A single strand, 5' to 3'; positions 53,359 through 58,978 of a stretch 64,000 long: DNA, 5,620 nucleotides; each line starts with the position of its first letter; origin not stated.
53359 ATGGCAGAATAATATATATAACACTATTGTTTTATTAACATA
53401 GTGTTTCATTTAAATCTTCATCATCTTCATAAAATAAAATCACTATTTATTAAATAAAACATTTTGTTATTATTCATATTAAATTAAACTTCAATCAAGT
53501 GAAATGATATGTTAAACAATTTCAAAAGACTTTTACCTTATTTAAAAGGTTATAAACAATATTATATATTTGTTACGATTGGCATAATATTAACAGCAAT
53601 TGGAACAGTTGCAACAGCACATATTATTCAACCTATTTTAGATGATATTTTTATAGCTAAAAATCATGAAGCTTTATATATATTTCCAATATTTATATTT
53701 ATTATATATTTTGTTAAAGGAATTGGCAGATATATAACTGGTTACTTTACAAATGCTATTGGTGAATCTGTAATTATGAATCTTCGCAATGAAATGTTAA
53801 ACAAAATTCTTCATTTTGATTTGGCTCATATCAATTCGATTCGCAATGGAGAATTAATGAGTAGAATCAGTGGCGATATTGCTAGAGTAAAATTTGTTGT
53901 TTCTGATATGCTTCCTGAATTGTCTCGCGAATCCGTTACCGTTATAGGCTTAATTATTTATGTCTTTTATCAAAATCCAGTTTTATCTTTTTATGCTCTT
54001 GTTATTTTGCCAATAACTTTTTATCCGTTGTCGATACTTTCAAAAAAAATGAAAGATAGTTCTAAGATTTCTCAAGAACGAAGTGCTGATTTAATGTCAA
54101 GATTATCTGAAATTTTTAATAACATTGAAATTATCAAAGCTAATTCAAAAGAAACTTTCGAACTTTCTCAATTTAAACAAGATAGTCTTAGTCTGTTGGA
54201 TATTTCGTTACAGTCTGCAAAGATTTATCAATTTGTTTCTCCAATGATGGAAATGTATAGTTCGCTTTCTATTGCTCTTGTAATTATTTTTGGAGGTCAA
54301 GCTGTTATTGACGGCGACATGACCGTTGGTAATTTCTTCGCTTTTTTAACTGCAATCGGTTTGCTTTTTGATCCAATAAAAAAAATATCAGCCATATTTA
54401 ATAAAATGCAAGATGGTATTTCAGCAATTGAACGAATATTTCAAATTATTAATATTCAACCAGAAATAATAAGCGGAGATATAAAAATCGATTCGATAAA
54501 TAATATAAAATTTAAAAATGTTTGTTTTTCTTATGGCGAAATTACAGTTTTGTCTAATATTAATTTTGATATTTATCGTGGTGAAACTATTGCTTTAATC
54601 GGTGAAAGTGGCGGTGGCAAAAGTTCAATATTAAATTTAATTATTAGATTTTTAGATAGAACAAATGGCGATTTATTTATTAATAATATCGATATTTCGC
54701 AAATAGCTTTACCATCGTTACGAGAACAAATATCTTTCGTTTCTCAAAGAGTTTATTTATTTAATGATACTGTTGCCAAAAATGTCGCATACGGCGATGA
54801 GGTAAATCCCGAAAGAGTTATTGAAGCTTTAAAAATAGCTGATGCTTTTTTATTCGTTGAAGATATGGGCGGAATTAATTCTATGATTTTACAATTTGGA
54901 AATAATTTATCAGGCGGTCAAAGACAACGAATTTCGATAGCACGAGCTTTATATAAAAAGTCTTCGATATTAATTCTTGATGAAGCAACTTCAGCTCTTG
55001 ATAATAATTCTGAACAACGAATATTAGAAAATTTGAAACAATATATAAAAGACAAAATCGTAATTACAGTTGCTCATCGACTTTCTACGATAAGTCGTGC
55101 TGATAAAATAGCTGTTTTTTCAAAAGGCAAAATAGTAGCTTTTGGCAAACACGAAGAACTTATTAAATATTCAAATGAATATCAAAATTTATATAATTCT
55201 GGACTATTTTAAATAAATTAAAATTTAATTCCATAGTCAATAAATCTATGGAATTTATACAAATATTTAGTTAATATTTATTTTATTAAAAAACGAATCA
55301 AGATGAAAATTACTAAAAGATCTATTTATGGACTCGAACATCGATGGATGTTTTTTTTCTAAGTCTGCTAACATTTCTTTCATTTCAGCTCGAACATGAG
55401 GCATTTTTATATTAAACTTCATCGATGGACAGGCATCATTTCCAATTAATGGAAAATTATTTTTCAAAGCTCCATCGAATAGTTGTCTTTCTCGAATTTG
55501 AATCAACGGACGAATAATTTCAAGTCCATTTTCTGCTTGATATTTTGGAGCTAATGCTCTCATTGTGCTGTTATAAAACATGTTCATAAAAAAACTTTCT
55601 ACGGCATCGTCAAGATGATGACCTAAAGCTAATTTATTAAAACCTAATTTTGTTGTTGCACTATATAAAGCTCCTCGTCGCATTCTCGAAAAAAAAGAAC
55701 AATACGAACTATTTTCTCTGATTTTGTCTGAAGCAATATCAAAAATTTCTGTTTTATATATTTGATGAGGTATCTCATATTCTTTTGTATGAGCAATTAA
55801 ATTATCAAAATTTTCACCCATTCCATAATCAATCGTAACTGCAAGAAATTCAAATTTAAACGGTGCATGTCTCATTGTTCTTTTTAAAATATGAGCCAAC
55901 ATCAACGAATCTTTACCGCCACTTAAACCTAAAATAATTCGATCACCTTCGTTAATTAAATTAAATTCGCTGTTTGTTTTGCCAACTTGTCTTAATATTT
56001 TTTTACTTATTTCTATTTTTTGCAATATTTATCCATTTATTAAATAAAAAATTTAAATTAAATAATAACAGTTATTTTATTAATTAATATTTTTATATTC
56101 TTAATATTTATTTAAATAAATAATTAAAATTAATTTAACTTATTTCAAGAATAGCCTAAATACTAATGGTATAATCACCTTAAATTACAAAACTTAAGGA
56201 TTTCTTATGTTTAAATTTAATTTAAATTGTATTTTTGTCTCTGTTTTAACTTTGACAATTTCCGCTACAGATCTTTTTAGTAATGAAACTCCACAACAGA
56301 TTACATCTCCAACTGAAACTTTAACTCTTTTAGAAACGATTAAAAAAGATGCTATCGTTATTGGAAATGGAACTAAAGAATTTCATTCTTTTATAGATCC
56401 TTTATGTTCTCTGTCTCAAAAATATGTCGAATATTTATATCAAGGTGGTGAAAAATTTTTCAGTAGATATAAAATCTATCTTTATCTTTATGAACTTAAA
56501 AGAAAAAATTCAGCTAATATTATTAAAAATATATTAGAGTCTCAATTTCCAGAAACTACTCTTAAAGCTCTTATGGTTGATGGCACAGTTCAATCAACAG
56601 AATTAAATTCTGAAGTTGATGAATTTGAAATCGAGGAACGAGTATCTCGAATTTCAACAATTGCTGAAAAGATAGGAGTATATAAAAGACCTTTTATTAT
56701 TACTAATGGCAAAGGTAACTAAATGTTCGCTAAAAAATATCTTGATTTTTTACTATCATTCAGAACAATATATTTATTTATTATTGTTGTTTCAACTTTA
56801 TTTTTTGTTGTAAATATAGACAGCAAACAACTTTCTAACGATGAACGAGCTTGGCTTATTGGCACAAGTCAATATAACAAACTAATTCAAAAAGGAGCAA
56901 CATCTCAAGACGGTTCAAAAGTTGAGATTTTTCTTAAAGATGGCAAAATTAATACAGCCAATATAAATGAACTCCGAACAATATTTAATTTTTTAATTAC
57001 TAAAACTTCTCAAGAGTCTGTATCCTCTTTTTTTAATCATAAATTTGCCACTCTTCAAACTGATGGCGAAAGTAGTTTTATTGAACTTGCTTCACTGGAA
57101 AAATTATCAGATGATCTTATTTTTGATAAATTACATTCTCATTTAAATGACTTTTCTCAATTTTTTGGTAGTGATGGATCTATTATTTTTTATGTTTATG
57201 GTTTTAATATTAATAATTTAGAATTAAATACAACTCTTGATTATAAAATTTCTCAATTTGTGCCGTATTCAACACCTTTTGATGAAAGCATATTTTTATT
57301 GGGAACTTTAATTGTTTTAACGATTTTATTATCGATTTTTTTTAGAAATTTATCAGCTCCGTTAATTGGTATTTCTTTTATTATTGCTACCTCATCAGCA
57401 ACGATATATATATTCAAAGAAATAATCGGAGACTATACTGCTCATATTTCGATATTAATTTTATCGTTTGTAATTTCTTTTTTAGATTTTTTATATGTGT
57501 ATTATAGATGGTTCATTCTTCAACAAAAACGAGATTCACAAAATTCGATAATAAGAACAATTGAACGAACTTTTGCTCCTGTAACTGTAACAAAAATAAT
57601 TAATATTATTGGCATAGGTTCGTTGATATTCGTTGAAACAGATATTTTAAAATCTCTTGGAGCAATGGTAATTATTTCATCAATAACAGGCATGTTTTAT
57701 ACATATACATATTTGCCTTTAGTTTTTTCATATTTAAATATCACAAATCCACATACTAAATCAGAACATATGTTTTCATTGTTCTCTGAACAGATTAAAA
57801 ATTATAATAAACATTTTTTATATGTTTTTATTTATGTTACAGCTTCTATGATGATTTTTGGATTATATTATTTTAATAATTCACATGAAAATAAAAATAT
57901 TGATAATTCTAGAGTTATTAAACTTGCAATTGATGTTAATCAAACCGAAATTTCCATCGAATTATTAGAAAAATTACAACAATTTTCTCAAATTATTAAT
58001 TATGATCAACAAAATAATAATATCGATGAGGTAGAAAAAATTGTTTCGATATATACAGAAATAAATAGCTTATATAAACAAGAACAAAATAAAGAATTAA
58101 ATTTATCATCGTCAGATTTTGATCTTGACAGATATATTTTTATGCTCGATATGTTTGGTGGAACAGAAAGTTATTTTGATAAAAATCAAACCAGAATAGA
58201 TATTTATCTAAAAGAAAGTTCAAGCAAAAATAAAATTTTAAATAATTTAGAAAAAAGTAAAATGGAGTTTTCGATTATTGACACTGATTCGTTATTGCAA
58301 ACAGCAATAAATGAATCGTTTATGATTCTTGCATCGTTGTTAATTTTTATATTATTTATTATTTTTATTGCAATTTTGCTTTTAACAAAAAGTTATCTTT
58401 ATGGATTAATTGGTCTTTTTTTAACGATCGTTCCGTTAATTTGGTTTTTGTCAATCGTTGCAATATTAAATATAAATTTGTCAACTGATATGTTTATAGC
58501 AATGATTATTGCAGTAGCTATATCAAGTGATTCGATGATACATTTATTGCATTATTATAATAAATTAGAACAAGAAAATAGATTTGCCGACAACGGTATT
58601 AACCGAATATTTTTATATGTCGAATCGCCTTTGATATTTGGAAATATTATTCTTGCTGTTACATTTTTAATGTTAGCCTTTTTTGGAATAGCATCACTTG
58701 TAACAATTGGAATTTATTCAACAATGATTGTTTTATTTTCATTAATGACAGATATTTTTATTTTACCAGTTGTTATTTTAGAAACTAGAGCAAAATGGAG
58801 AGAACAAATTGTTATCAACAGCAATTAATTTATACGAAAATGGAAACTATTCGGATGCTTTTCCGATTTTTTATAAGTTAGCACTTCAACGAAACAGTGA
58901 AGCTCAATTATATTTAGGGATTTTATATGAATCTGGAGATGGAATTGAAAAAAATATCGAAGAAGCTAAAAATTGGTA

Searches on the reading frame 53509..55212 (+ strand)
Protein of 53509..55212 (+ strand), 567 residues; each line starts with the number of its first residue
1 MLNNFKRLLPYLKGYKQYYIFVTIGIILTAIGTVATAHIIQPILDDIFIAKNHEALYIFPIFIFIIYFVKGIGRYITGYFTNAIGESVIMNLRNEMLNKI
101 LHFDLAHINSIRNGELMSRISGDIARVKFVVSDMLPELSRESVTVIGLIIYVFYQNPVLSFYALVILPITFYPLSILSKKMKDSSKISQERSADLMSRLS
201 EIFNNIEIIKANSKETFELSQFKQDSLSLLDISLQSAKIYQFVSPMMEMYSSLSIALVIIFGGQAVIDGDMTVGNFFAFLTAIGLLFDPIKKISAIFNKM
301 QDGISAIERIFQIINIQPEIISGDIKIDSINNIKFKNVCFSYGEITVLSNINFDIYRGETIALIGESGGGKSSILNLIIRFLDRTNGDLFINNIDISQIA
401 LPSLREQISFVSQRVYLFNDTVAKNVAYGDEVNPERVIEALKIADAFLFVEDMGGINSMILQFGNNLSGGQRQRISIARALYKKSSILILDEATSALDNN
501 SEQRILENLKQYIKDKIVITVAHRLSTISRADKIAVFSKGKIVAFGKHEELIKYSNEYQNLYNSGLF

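Call 18: search_protein_families(library=pfam, proteins=[window:53509-55212:+], max_evalue=0.00001)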
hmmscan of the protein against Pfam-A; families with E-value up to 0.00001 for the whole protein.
window:53509-55212:+ (567 aa): 3 families
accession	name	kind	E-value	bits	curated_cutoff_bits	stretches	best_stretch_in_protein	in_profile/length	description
PF00664.28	ABC_membrane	-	1.5e-47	163.1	28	1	20-289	2-273/274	ABC transporter transmembrane region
PF00005.33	ABC_tran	-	1.3e-31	110.4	25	1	348-495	1-137/137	ABC transporter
PF02463.25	SMC_N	-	2e-08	34.4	40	1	225-535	135-209/220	RecF/RecN/SMC N terminal domain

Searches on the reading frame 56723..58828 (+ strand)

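Call 8: search_protein_families(library=pfam, proteins=[window:56723-58828:+], max_evalue=0.01)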
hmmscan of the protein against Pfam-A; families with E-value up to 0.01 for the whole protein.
window:56723-58828:+ (701 aa): 1 family
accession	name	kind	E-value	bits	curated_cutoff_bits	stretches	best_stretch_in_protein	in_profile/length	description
PF03176.21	MMPL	-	0.00046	19.7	20.5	0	189-338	146-302/333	MMPL family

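Call 10: search_protein_families(library=ncbifam, proteins=[window:56723-58828:+], max_evalue=0.001)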
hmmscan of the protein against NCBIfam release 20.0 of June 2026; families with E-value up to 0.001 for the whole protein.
window:56723-58828:+ (701 aa): 1 family
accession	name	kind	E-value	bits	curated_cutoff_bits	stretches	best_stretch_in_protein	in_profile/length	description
TIGR00921.1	2A067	subfamily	6.3e-06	24.5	351.9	1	190-333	586-729/733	hydrophobe/amphiphile efflux-3 (HAE3) family transporter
